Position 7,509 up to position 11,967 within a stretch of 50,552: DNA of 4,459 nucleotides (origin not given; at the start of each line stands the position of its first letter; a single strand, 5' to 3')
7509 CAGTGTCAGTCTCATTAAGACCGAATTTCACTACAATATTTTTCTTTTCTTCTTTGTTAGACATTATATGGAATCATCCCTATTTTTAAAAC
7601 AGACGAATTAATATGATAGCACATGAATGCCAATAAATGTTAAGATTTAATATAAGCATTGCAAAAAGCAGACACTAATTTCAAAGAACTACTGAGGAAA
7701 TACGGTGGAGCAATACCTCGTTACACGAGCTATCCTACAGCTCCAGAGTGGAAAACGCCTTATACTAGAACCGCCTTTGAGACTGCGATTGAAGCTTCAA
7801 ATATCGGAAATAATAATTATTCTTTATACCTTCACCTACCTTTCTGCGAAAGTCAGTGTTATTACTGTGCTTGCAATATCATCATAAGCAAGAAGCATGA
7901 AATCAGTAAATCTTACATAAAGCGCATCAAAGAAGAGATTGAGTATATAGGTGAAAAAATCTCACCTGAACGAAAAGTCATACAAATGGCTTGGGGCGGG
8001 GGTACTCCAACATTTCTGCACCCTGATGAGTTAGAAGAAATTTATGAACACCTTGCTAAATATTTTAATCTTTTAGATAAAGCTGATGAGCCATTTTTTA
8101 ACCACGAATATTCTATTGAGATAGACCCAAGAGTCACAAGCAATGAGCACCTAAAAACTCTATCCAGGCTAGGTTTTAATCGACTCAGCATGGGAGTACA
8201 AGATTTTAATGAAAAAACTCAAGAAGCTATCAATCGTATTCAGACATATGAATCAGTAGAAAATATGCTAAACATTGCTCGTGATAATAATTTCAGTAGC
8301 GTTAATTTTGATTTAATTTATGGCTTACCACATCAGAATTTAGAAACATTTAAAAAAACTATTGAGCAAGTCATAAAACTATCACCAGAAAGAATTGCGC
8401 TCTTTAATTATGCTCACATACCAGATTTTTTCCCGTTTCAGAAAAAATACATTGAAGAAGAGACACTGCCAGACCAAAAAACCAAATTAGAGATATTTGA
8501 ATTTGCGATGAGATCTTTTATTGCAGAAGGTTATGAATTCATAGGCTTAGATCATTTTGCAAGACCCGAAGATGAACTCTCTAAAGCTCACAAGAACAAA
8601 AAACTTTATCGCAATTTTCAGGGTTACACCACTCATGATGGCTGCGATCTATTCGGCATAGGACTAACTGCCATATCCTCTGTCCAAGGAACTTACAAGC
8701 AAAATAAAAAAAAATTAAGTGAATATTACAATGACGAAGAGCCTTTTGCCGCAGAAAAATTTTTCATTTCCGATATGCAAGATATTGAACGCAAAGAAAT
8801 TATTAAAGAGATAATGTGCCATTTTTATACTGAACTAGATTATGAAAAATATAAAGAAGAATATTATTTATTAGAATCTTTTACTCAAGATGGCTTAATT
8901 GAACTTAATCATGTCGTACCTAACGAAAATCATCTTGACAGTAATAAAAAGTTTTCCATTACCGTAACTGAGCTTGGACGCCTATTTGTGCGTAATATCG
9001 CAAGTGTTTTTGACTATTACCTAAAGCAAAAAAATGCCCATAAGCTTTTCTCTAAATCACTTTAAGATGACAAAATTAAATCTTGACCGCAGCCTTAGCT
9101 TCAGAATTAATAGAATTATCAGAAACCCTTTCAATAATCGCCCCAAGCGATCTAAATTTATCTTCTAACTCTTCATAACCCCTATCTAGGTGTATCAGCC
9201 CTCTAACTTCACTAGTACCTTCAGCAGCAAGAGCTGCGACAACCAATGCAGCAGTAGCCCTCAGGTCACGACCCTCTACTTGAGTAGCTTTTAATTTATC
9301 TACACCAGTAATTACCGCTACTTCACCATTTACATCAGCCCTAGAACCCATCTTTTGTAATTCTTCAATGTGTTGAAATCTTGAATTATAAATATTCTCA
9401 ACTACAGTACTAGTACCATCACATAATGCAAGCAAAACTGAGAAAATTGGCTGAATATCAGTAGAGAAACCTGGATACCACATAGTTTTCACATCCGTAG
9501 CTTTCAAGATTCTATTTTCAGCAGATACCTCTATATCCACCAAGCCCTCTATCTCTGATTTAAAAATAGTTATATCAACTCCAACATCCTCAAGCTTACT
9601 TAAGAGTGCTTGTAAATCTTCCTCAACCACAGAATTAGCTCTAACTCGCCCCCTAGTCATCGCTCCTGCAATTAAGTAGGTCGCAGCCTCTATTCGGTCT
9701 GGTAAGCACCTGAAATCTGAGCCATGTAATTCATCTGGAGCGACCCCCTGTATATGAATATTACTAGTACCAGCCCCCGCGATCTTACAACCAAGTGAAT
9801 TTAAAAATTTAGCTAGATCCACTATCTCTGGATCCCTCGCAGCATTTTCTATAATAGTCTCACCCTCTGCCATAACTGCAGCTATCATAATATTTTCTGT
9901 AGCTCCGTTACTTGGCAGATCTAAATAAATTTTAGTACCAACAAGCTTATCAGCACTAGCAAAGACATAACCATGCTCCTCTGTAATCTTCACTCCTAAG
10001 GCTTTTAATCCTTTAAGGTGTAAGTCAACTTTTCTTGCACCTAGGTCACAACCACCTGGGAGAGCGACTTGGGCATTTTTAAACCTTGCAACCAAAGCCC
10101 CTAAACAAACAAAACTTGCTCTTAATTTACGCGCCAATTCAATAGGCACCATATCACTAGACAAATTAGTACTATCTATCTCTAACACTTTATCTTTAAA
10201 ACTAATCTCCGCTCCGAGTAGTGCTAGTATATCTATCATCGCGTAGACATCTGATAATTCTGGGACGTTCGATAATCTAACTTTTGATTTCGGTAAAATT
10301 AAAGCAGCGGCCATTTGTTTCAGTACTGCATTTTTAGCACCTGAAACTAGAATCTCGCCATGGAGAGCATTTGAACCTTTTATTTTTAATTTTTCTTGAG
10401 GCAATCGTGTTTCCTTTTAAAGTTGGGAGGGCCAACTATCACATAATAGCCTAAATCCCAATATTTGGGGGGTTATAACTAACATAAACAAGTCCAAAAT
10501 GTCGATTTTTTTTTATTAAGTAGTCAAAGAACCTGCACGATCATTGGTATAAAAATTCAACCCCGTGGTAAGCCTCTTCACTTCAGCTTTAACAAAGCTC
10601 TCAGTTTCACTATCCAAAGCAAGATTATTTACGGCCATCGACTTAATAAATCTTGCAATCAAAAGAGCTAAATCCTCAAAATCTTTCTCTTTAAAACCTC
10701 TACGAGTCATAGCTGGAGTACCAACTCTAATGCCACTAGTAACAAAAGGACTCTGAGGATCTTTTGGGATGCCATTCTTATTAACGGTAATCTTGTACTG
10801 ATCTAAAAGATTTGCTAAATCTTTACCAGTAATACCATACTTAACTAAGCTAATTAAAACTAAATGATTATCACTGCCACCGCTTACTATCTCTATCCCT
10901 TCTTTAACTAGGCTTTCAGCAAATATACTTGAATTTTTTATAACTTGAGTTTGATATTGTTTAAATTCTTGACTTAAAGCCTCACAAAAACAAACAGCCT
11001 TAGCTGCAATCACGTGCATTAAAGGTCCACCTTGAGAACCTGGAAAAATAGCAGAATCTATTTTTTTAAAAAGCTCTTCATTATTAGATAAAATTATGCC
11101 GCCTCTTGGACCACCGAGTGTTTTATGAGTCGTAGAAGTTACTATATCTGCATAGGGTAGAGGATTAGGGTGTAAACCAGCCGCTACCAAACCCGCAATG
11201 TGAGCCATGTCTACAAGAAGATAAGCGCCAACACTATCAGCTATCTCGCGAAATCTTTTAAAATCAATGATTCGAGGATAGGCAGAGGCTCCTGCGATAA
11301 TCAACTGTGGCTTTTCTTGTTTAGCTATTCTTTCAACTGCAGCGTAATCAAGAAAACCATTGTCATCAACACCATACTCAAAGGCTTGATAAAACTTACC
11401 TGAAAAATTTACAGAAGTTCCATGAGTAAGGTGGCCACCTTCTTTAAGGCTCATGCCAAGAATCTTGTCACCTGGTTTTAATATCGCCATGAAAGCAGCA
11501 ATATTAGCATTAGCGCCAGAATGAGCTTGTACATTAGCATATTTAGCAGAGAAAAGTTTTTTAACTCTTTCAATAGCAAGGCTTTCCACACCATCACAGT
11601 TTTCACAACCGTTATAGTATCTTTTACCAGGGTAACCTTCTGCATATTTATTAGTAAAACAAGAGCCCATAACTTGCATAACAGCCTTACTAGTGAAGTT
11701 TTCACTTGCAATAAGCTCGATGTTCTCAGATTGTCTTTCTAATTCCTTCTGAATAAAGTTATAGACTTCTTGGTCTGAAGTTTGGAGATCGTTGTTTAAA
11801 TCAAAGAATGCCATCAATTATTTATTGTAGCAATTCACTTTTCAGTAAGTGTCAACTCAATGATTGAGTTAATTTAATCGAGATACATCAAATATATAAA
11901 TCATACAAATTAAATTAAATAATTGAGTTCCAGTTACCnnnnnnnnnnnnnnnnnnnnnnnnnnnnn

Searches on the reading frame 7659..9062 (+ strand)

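Call 73: search_protein_families(library=pfam, proteins=[window:7659-9062:+], max_evalue=0.00001)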
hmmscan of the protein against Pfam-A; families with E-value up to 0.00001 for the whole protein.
window:7659-9062:+ (468 aa): 1 family
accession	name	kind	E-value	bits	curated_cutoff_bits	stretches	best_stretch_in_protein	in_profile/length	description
PF04055.27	Radical_SAM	-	1.2e-25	91.1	29.5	1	58-237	2-165/166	Radical SAM superfamily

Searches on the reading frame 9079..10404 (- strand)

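Call 73: search_protein_families(library=pfam, proteins=[window:9079-10404:-], max_evalue=0.00001)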
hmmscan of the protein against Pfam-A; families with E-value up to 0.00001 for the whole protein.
window:9079-10404:- (442 aa): 1 family
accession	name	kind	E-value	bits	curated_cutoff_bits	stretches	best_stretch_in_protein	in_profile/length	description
PF00275.25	EPSP_synthase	-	1.7e-86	291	22.8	1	9-416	2-416/417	EPSP synthase (3-phosphoshikimate 1-carboxyvinyltransferase)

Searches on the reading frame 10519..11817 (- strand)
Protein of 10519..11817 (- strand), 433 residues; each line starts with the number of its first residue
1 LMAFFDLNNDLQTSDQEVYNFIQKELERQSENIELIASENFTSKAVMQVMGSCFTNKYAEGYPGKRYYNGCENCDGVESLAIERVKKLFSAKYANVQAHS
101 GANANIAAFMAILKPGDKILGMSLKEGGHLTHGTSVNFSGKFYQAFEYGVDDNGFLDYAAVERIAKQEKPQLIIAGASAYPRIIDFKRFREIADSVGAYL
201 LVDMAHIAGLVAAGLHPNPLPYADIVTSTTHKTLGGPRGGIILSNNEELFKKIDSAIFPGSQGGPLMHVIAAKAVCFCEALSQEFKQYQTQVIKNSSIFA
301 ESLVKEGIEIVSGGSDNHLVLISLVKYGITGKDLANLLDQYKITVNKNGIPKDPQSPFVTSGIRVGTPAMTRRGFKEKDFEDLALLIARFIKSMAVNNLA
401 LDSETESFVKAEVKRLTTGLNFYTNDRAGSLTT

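Call 73: search_protein_families(library=pfam, proteins=[window:10519-11817:-], max_evalue=0.00001)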
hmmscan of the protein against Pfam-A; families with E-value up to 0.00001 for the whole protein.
window:10519-11817:- (433 aa): 3 families
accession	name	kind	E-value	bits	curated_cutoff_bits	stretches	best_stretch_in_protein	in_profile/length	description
PF00464.25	SHMT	-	6.4e-167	555.6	27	1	11-385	1-397/399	Serine hydroxymethyltransferase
PF00155.27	Aminotran_1_2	-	4.6e-13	49.5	19.7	1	74-372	41-351/361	Aminotransferase class I and II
PF01053.26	Cys_Met_Meta_PP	-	9.6e-07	28.1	27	1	83-254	59-223/381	Cys/Met metabolism PLP-dependent enzyme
